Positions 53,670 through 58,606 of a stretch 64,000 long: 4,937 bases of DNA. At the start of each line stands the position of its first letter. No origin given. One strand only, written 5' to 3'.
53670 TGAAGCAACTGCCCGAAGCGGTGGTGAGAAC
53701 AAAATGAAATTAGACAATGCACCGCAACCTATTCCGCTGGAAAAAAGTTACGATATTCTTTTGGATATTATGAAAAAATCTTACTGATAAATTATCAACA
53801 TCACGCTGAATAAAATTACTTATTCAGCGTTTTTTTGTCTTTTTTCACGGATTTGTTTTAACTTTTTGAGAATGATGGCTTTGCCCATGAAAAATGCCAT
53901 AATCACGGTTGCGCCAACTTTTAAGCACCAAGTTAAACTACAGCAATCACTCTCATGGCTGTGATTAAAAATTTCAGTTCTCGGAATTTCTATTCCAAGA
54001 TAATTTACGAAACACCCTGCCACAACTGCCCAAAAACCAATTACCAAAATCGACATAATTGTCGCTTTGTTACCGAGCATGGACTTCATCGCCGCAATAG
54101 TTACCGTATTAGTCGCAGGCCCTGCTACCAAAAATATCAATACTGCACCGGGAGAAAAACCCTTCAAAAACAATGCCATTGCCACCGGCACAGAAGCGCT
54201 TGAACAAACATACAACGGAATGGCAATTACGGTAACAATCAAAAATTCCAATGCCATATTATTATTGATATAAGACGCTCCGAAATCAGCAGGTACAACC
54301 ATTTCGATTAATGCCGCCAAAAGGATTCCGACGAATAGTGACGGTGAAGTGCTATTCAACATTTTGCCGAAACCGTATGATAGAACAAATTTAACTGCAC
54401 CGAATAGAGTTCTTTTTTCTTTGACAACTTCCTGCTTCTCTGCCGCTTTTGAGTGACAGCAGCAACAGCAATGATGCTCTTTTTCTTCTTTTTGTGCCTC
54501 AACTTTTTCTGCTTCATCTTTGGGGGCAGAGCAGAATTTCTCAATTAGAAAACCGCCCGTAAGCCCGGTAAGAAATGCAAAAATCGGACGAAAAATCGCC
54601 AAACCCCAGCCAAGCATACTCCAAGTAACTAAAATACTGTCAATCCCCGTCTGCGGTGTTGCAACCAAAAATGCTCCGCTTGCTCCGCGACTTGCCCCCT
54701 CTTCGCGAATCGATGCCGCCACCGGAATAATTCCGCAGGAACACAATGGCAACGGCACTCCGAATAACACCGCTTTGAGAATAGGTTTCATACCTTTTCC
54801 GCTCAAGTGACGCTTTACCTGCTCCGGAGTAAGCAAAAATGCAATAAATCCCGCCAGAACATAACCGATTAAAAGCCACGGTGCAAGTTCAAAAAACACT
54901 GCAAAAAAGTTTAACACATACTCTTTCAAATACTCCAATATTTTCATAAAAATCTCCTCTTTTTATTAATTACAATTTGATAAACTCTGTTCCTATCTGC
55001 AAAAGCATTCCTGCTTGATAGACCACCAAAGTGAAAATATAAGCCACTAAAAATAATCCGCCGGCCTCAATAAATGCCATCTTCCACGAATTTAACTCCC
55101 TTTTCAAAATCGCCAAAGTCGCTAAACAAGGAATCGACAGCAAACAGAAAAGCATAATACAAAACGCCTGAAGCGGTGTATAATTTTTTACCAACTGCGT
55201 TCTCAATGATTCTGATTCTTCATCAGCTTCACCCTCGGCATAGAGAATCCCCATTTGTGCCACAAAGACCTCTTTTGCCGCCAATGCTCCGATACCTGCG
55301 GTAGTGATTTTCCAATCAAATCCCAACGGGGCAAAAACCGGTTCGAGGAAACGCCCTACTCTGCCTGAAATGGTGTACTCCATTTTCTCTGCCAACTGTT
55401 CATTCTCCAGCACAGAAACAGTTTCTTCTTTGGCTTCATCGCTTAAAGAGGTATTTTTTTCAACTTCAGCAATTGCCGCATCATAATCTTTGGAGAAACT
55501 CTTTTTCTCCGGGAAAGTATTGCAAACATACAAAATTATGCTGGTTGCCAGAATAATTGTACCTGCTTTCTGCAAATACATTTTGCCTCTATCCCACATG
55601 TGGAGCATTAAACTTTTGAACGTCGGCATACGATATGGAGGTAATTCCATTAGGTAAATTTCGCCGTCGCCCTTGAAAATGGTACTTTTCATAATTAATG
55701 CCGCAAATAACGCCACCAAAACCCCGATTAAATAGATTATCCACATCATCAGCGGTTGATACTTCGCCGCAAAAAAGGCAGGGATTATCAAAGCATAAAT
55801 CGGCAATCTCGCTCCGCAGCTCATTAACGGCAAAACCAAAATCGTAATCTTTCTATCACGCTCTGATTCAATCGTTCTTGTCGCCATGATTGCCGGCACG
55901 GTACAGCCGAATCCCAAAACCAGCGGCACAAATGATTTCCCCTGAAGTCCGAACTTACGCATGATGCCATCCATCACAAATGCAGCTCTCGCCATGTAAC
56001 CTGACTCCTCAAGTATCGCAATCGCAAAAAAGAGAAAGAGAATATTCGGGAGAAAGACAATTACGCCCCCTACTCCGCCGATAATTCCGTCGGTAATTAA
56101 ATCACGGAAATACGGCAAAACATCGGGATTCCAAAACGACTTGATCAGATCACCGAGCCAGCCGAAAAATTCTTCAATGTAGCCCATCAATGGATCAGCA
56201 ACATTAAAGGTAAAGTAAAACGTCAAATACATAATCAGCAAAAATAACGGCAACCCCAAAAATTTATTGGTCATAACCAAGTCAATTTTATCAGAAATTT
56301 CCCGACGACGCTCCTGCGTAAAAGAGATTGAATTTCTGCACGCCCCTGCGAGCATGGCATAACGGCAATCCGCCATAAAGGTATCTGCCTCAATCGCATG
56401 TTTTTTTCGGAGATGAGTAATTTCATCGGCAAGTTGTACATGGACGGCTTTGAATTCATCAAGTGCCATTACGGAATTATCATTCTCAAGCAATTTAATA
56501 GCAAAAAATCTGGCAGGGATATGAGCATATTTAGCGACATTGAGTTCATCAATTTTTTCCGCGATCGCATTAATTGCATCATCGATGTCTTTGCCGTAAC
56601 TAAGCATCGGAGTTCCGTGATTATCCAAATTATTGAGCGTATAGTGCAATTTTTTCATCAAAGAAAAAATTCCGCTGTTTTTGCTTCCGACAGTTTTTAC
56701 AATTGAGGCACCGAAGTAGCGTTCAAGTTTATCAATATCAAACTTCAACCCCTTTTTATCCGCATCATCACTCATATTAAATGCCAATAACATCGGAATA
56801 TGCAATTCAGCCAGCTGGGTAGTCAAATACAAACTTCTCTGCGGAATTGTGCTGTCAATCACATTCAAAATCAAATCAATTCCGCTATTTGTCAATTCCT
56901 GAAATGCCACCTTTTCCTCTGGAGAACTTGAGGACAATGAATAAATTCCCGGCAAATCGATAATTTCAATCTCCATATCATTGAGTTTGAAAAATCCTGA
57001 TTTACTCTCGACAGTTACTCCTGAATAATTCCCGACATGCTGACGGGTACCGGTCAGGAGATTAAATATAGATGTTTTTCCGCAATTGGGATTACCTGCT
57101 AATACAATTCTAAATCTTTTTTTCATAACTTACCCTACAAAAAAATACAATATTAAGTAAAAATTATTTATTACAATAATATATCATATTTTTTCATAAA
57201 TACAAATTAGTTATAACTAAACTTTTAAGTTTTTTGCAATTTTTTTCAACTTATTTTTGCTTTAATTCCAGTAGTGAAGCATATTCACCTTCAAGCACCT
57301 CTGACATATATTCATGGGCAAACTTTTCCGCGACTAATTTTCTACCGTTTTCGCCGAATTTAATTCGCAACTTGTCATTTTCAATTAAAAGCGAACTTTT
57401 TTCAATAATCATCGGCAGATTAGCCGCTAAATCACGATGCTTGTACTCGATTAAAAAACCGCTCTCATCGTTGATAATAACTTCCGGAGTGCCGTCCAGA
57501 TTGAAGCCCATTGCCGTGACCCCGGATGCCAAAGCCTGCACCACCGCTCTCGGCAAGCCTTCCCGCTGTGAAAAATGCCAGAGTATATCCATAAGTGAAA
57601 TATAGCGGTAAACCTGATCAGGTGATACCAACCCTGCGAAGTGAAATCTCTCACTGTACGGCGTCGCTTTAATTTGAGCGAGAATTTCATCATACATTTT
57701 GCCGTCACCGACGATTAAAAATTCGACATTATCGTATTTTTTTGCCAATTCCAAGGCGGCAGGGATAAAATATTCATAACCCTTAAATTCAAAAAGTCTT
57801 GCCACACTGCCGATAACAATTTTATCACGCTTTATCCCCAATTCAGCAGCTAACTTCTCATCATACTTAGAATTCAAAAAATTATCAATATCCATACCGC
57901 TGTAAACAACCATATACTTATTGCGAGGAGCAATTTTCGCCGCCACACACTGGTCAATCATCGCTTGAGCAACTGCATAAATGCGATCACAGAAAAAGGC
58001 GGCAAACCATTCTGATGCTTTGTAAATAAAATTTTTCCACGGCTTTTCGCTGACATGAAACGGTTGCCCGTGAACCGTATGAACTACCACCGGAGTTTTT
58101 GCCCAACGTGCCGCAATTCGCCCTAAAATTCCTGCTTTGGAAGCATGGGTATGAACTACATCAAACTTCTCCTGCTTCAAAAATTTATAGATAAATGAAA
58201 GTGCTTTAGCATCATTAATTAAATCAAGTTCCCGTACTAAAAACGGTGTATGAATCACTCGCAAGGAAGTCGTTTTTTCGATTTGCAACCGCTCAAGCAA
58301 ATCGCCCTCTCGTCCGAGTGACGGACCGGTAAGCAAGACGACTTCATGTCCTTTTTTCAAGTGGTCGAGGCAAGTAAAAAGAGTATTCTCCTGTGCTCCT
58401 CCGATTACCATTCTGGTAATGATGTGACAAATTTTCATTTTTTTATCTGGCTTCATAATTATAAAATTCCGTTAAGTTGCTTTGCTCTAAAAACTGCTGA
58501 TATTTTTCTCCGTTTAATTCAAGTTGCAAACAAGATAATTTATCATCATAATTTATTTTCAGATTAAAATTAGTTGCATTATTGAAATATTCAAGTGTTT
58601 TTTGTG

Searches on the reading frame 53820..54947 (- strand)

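Call 22: search_protein_families(library=pfam, proteins=[window:53820-54947:-])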
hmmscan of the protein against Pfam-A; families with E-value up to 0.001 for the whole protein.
window:53820-54947:- (375 aa): 1 family
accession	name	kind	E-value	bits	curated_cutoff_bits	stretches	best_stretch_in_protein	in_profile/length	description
PF03773.19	ArsP_1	-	4.2e-45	154.6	32.3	1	16-315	11-293/294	Predicted permease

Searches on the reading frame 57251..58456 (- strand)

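Call 22: search_protein_families(library=pfam, proteins=[window:57251-58456:-])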
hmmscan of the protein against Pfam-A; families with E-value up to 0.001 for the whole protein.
window:57251-58456:- (401 aa): 5 families
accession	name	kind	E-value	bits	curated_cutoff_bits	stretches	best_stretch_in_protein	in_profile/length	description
PF00534.26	Glycos_transf_1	-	2.1e-27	96.2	26.4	1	201-373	4-171/172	Glycosyl transferases group 1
PF13692.12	Glyco_trans_1_4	-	1.1e-20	74.8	27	1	214-347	3-136/142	Glycosyl transferases group 1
PF13439.12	Glyco_transf_4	-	1.5e-20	74.3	28.5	1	33-191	16-169/170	Glycosyltransferase Family 4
PF13579.12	Glyco_trans_4_4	-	2.3e-16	61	29.7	1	35-186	17-157/158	Glycosyl transferase 4-like domain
PF13477.12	Glyco_trans_4_2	-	1.2e-09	38.8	23.4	1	83-150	61-127/139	Glycosyl transferase 4-like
